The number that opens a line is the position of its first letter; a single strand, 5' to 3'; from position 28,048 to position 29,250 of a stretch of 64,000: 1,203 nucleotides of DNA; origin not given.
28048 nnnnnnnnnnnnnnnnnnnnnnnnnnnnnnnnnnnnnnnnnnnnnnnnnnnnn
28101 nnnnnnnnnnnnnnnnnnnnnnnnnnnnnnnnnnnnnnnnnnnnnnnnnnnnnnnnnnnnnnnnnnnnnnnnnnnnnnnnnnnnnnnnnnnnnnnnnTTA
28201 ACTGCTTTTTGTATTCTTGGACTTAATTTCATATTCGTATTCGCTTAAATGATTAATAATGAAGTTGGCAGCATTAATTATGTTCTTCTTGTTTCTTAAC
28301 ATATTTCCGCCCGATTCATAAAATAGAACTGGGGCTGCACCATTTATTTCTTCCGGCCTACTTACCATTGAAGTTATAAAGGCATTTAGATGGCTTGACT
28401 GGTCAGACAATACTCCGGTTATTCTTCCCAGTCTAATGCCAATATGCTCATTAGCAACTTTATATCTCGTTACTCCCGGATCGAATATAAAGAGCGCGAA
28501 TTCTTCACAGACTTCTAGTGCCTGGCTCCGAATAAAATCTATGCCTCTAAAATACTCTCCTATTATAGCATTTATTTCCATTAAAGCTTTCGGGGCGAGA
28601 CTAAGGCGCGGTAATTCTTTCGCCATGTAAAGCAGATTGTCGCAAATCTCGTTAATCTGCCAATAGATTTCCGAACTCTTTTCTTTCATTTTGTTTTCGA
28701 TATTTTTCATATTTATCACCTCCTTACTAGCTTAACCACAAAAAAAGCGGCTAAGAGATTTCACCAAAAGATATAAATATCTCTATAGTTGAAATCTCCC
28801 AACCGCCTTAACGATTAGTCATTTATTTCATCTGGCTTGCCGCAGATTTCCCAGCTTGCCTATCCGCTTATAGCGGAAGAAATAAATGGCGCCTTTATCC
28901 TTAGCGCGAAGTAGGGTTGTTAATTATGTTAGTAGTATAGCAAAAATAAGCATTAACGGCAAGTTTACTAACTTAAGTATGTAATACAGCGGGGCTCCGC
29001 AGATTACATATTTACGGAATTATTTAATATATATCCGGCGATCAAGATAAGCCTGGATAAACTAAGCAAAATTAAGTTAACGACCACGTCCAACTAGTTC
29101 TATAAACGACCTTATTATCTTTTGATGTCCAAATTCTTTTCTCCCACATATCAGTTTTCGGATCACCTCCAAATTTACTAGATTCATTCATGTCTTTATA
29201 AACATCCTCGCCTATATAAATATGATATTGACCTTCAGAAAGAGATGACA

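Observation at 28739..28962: Unclassified structured leader with a terminator/antiterminator arrangement (riboswitch or attenuator candidate)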

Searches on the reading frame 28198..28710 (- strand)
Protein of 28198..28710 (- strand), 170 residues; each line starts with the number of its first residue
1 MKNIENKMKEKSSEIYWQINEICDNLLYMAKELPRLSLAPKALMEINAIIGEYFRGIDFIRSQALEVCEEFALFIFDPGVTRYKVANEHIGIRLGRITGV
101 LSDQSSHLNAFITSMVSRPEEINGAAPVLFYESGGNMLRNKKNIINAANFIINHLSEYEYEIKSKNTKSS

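Call 8: search_protein_families(library=pfam, proteins=[window:28198-28710:-], max_evalue=0.01)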
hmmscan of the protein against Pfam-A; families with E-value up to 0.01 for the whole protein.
window:28198-28710:- (170 aa): 0 families

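Call 12: find_homologous_proteins(query=window:28198-28710:-)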
Query window:28198-28710:- (170 aa): 3 proteins with E <= 0.001 among 41 candidates.
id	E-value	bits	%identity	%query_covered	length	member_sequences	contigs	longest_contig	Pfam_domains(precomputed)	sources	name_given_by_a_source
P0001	5.4e-106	369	100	100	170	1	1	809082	-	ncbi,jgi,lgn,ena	ncbi:MAG: hypothetical protein WC467_02460 [Patescibacteria group bacterium]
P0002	6.4e-59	216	62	100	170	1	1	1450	-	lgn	-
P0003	7.2e-57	210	62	99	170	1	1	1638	-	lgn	-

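Call 13: find_encoding_contigs(protein=P0002, flank=5000)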
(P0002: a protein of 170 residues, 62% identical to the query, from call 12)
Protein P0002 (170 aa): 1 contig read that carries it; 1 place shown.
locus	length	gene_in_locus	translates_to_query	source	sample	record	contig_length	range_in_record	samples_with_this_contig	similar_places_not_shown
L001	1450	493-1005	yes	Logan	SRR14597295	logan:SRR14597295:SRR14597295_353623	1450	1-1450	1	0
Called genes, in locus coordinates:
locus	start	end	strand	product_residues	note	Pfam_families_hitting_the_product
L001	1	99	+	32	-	?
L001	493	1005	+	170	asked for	-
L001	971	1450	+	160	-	?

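Call 14: find_encoding_contigs(protein=P0003, flank=5000)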
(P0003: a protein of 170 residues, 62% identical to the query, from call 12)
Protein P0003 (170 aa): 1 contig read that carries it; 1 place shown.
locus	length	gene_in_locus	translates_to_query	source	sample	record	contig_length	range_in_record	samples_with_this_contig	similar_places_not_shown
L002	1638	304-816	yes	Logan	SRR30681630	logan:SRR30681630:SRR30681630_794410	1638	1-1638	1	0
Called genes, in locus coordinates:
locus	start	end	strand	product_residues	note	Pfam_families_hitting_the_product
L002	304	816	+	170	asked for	-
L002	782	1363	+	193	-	PF13328:HD_4, PF01966:HD (weak)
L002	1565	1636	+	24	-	?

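Call 42: search_protein_families(library=ncbifam, max_evalue=0.01, proteins=[window:28198-28710:-])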
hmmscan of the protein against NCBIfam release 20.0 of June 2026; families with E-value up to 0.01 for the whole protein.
window:28198-28710:- (170 aa): 0 families

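Call 55: search_protein_families(library=padloc, max_evalue=0.001, proteins=[window:28198-28710:-])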
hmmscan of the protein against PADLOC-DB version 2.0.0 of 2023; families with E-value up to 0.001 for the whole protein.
window:28198-28710:- (170 aa): 0 families

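Call 73: predict_structure(alignment_id=A3)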
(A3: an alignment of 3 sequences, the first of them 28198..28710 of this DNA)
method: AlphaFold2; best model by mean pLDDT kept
length: 170 residues; sequences in the alignment: 3
mean_pLDDT: 82.9   pTM: 0.80
mean pLDDT of the five models: 82.9, 81.4, 79.3, 78.1, 52.5
residues with pLDDT >= 90: 67; 70-90: 80; 50-70: 12; < 50: 11
segments of 3 or more residues with pLDDT < 50: 76-84
pLDDT, mean of each block of 10 residues (from residue 1): 80 93 93 90 91 87 84 54 56 88 83 90 88 93 94 85 60
secondary structure, 60 per line:
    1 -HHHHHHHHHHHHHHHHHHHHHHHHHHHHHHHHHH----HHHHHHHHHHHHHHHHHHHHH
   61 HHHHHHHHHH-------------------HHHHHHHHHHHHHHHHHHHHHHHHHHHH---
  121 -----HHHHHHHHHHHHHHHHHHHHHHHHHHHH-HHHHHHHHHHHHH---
elements in order: H2-35 H40-70 H90-117 H126-153 H155-167

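Call 75: fold_search(model_id=the predicted structure, library=pdb)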
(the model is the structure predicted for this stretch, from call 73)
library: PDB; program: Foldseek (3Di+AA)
matches with E <= 10: 912; with E <= 0.001: 0
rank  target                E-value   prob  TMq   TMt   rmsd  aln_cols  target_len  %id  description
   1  4cvp                  4.8e-02  0.89  0.32  0.34  20.2       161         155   12  Structure of Apobacterioferritin (released 2014-08-20)
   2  3e1n_A                6.1e-02  0.90  0.33  0.36  20.2       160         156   14  Crystal structure of E. coli Bacterioferritin (BFR) after a 65 minute (aerobic) exposure to FE(II) revealing a possibl (released 2009-05-05)
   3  2yw6_A                6.1e-02  0.69  0.27  0.30  18.4       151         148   15  Structural studies of N terminal deletion mutant of Dps from Mycobacterium smegmatis (released 2007-07-17)
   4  3ghq_A                6.4e-02  0.90  0.33  0.35  20.2       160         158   14  Crystal Structure of E. coli W35F BFR mutant (released 2009-10-06)
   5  9h1u_B                6.8e-02  0.91  0.33  0.36  19.7       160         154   11  Cryo-EM structure of Heterooligomeric Bacterioferritin (released 2025-10-29)
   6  4xks_A                6.8e-02  0.91  0.34  0.37  20.3       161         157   10  E. coli BFR variant Y45F (released 2015-12-16)
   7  1vel_E                6.8e-02  0.69  0.27  0.28  18.5       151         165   14  Mycobacterium smegmatis Dps tetragonal form (released 2004-06-29)
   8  4xkt_A                7.1e-02  0.89  0.34  0.36  20.3       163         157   13  E coli BFR variant Y149F (released 2015-12-16)
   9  1vel_A                7.1e-02  0.69  0.28  0.29  18.4       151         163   15  Mycobacterium smegmatis Dps tetragonal form (released 2004-06-29)
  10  2yw7_H                7.5e-02  0.72  0.29  0.33  18.6       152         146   15  Crystal structure of C-terminal deletion mutant of Mycobacterium smegmatis Dps (released 2007-07-17)
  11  4u3g_A                8.3e-02  0.87  0.34  0.36  20.3       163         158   13  Crystal structure of Escherichia coli bacterioferritin mutant D132F (released 2014-12-24)
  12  4xku_A                8.7e-02  0.87  0.34  0.36  20.3       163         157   13  E coli BFR variant Y114F (released 2015-12-16)
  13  6nlj_A                8.7e-02  0.84  0.34  0.37  20.8       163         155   12  1.65 A resolution structure of Apo BfrB from Pseudomonas aeruginosa in complex with a protein-protein interaction inhi (released 2019-05-08)
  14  3hiu_A                9.2e-02  0.87  0.34  0.39  20.4       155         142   10  The crystal structure of protein (XCC3681) from Xanthomonas campestris pv. campestris str. ATCC 33913 (released 2009-07-14)
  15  3e1q_A                9.2e-02  0.85  0.33  0.35  20.3       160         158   14  Crystal structure of W133F variant E. coli Bacterioferritn with iron. (released 2009-08-18)
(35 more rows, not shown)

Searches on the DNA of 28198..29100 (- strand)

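Call 4: search_rna_families(source=window, start=28650, end=29100, threshold=evalue, max_evalue=10, show_alignments=3)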
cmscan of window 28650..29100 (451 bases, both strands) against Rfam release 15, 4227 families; matches with E-value up to 10: 7.
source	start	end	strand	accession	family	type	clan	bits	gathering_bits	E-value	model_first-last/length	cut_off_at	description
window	28741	28812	-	RF03686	mir-9424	Gene; miRNA;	-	23.2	90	0.018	1-68/68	no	mir-9424 microRNA precursor family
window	28744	28807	-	RF04106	mir-1303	Gene; miRNA;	-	18.4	107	0.8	1-85/85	no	mir-1303 microRNA precursor family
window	28675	28809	-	RF01578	RUF1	Gene; sRNA;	-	15.9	70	1.3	1-264/264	no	Plasmodium RNA of unkown function RUF1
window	28742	28809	-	RF04130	MIR7996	Gene; miRNA;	-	15.1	119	4.1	1-190/190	no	MIR7996 microRNA precursor family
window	28922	28958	+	RF04331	Plastid-clpP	Cis-reg;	-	15.1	55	8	1-69/69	no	Plastid-clpP 5UTR RNA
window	28742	28811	-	RF02095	mir-2985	Gene; miRNA;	-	14.7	68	5.7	1-71/71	no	mir-2985 microRNA precursor family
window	28980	29068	-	RF01497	ALIL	Cis-reg;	-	9.8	50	4.4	1-117/117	no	ALIL pseudoknot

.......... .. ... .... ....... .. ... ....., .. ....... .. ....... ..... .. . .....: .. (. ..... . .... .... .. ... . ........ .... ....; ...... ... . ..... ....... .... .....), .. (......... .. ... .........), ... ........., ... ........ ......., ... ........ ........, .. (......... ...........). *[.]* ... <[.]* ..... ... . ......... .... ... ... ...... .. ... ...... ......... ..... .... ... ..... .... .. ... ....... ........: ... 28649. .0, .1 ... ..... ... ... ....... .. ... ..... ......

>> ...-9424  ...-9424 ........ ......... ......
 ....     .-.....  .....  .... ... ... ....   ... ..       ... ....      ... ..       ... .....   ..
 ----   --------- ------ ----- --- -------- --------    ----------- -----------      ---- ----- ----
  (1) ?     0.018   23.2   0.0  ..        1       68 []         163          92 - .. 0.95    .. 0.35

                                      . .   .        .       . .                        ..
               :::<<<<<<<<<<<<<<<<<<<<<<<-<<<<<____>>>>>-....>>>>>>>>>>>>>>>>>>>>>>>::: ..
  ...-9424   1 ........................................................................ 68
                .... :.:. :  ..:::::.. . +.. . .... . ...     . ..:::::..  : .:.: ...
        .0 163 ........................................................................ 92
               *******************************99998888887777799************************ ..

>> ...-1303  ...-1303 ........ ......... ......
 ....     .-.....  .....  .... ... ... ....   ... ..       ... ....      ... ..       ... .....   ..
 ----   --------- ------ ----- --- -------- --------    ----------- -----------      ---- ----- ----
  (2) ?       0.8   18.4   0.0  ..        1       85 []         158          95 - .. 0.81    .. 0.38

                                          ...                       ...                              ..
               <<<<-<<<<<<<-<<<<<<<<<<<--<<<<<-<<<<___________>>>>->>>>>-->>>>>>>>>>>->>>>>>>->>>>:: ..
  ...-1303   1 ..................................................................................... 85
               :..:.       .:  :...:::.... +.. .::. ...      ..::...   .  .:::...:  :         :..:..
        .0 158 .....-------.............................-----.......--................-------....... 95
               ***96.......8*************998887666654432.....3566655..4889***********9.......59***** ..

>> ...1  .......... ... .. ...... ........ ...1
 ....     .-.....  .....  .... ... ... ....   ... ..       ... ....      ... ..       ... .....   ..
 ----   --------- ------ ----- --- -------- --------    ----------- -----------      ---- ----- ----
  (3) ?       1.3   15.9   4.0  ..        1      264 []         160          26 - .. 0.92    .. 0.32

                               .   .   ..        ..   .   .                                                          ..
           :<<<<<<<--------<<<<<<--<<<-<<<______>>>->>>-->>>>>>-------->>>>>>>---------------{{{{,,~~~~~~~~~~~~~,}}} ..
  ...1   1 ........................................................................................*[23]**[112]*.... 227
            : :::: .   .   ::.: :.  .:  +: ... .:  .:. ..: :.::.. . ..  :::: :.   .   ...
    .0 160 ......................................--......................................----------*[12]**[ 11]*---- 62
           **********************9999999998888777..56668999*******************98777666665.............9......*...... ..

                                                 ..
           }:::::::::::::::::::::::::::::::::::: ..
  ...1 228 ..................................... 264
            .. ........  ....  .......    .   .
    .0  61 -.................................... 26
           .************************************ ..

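Call 50: search_dna_similar(query=window:28735-28915:-, collection=phages, mode=distant, max_evalue=0.01)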
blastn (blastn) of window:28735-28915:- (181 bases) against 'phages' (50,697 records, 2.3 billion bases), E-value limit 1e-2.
No match.

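Call 51: search_dna_similar(query=window:28735-28915:-, collection=plasmids, mode=distant, max_evalue=0.01)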
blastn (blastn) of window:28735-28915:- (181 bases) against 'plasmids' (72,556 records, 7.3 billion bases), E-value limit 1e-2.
No match.

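Call 77: build_rna_model(alignment_id=A2, structure=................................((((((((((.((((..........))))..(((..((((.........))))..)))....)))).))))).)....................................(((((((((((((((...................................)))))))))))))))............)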
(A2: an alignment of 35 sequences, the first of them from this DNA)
Model R1 built from alignment A2 (35 sequences, 219 columns); structure: as given.
model positions 166; base pairs 36; branch points 2; effective number of sequences 1.88; information 0.591 bits per position. Calibrated on 0.2 Mb of random sequence (short: E-values are rough).
structure used (alignment columns):
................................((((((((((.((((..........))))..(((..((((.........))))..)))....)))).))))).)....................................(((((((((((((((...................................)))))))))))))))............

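Call 78: search_with_rna_model(model_id=R1, sources=[window, L001, L002, L003, L005, L006, L007, L008, L009, L010, L011, L013, L014, L015, L016, L017, L018, L019, L021, L022, L023, L025, L028, L031, L033, L037, L038, L042, L045, L046, L047, L048, L051, L052, L053, L054, L055, L057, L058, L064, L065, L066, L067, L068, L069, L070, L072, L073, L074, L075, L004, L012, L029, L036, L043, L050, L061, L062], max_evalue=1)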
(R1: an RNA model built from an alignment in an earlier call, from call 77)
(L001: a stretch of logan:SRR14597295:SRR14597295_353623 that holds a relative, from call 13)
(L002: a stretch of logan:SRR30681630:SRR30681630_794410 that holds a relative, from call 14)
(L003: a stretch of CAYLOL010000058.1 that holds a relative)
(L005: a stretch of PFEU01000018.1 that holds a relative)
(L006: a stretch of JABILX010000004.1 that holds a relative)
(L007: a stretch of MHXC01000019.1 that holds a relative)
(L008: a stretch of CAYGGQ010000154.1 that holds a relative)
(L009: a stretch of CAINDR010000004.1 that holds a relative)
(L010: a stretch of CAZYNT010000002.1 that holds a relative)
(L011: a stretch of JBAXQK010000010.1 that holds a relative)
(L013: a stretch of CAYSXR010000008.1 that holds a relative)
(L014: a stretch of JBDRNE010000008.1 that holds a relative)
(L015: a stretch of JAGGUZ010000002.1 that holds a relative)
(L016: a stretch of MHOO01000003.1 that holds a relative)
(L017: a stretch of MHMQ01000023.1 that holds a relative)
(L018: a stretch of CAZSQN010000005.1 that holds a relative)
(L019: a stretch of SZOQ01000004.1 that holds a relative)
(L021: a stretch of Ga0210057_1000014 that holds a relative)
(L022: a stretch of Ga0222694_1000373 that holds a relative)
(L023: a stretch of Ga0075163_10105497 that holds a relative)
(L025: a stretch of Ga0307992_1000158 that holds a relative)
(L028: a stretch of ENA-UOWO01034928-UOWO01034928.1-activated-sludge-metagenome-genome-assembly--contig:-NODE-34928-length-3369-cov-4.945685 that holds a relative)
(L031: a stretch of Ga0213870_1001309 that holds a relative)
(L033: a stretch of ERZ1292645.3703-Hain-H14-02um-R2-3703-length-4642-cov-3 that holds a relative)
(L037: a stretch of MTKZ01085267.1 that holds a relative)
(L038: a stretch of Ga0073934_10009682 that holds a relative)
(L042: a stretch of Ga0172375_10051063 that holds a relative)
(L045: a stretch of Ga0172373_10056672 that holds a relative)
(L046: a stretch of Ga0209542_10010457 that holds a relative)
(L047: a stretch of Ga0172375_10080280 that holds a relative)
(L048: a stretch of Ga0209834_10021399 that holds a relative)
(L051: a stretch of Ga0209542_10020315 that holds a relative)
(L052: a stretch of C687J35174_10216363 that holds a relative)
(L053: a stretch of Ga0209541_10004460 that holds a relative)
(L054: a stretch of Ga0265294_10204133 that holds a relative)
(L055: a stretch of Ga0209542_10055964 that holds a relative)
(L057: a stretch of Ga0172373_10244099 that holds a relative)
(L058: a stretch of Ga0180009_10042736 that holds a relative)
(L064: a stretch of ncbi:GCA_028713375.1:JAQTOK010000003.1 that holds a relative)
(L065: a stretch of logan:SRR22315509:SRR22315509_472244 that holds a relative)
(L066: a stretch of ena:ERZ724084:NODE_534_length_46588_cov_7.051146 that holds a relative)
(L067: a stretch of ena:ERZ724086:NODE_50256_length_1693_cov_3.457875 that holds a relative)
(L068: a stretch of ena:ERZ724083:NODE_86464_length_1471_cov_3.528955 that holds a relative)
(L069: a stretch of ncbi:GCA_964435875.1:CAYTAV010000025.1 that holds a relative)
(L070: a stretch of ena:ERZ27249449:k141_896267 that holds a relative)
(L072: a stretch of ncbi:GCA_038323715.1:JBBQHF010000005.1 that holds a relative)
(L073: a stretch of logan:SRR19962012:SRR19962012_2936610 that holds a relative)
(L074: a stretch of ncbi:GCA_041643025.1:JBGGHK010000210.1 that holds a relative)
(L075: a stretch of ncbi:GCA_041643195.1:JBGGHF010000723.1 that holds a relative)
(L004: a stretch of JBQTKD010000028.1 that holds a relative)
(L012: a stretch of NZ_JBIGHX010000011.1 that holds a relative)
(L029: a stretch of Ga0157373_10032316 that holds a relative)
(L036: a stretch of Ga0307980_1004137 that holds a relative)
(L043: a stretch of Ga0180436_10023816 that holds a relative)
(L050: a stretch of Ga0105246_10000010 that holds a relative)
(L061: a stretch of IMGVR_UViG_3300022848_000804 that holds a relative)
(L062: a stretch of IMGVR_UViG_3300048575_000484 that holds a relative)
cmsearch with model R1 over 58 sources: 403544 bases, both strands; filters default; matches with E-value up to 1: 75.
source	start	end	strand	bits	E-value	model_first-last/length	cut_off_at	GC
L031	9830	9999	+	164.7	1.3e-37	1-166/166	no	0.48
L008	1383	1549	+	164.3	1.7e-37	1-166/166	no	0.49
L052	693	852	-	164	1.9e-37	1-166/166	no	0.52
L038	3641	3804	+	160.5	1.4e-36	1-166/166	no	0.48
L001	289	463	+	159.9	1.9e-36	1-166/166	no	0.39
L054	1046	1220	+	159.1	3.1e-36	1-166/166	no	0.4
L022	9740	9914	-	158.7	3.9e-36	1-166/166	no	0.39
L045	2524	2698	+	158.2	5.1e-36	1-166/166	no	0.38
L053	3300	3461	+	157.8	6.4e-36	1-166/166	no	0.52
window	28740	28914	-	157.7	6.5e-36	1-166/166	no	0.41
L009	3591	3765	-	157.2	9e-36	1-166/166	no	0.4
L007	5025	5188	-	156.9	1.1e-35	1-166/166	no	0.47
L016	5874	6037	+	156.3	1.5e-35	1-166/166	no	0.39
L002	99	273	+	156.2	1.6e-35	1-166/166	no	0.41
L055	2851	3011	-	155.3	2.6e-35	1-166/166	no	0.47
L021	3039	3200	+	154.8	3.3e-35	1-166/166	no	0.54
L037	8793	8969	-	152.2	1.5e-34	1-166/166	no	0.43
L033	3695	3868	-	151.7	1.9e-34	1-166/166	no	0.44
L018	4149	4321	-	151.1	2.6e-34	1-166/166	no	0.41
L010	7692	7868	-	150.1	4.7e-34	1-166/166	no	0.4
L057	363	537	+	150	5e-34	1-166/166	no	0.45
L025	448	623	+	149.9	5.3e-34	1-166/166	no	0.39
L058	1172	1332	+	148.2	1.4e-33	1-166/166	no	0.5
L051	5645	5806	+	147.3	2.3e-33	1-166/166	no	0.42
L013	4739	4909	-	146.3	3.9e-33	1-166/166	no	0.44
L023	2087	2248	+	144.3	1.2e-32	1-166/166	no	0.47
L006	2330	2504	-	143.8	1.6e-32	1-166/166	no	0.45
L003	3626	3799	+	142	4.3e-32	1-166/166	no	0.43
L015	2283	2456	+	137.2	6.4e-31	1-166/166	no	0.43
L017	5704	5895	-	136.8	7.9e-31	1-166/166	no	0.52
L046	3236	3402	-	133.9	4e-30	1-166/166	no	0.47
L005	6956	7116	+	133.8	4.4e-30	1-166/166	no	0.49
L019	465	630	-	124.4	8.5e-28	1-166/166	no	0.51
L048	984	1156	-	121.7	3.8e-27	1-166/166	no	0.45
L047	1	146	-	119.9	1e-26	1-140/166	3'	0.39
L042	1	146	-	116.9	5.6e-26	1-140/166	3'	0.39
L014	1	120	+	116.1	8.6e-26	44-166/166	5'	0.48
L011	5796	5954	-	111.8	9.8e-25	1-166/166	no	0.58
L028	3255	3369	+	97.8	2.5e-21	1-111/166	3'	0.47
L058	1267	1380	-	38.5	6.6e-07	1-166/166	no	0.32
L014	55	168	-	38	8.6e-07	1-166/166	no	0.32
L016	5971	6070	-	37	1.5e-06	1-166/166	no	0.4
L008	1484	1625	-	31.8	2.7e-05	1-166/166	no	0.44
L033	3656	3764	+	29.8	8.2e-05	1-166/166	no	0.41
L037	8741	8866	+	29.8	8.3e-05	1-166/166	no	0.33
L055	2793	2916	+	29.3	0.00011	1-166/166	no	0.41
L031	9928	10049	-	27.6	0.00029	1-166/166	no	0.44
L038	3742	3801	-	27.4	0.00032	100-159/166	no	0.48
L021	3142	3197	-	26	0.00072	100-159/166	no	0.46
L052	696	751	+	26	0.00072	100-159/166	no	0.46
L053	3403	3458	-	26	0.00072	100-159/166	no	0.46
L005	7050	7224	-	25.1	0.0011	1-166/166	no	0.37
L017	5699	5768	+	24.8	0.0014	91-159/166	no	0.47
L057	464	627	-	23.6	0.0027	1-166/166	no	0.37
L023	2180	2357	-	22.9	0.004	1-166/166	no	0.38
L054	1147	1266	-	22.8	0.0041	1-166/166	no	0.36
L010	7646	7765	+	22.8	0.0043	1-166/166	no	0.32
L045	2625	2741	-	22.6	0.0048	1-166/166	no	0.38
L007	4977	5090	+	22.4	0.0052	1-166/166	no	0.44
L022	9743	9806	+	22.3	0.0057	100-159/166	no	0.41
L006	2293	2406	+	21.7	0.0078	1-166/166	no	0.4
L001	397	460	-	20.9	0.012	100-159/166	no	0.39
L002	207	270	-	20.9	0.012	100-159/166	no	0.39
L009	3550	3664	+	20.6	0.014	1-166/166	no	0.37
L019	468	521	+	20.5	0.015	100-159/166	no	0.46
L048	952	1059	+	20.3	0.018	1-166/166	no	0.42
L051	5743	5900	-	19.9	0.021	1-166/166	no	0.47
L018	4146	4215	+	19.8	0.023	94-159/166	no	0.36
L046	3171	3300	+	18.2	0.056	1-166/166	no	0.41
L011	5753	5859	+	17.5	0.081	1-166/166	no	0.46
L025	549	667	-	17.4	0.087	1-166/166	no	0.35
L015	2380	2505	-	16.5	0.14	1-166/166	no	0.36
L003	3723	3900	-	16.5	0.15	1-166/166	no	0.35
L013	4698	4806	+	15.9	0.2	1-166/166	no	0.4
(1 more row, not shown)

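Call 84: search_rna_families(sources=[L052, L054, L057, L035, L001], threshold=evalue, max_evalue=1)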
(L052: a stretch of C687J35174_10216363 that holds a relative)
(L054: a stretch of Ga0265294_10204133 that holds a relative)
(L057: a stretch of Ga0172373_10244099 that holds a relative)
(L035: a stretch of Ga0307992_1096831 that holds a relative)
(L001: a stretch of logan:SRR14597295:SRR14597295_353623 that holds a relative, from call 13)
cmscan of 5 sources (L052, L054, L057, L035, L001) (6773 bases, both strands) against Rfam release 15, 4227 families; matches with E-value up to 1: 0.
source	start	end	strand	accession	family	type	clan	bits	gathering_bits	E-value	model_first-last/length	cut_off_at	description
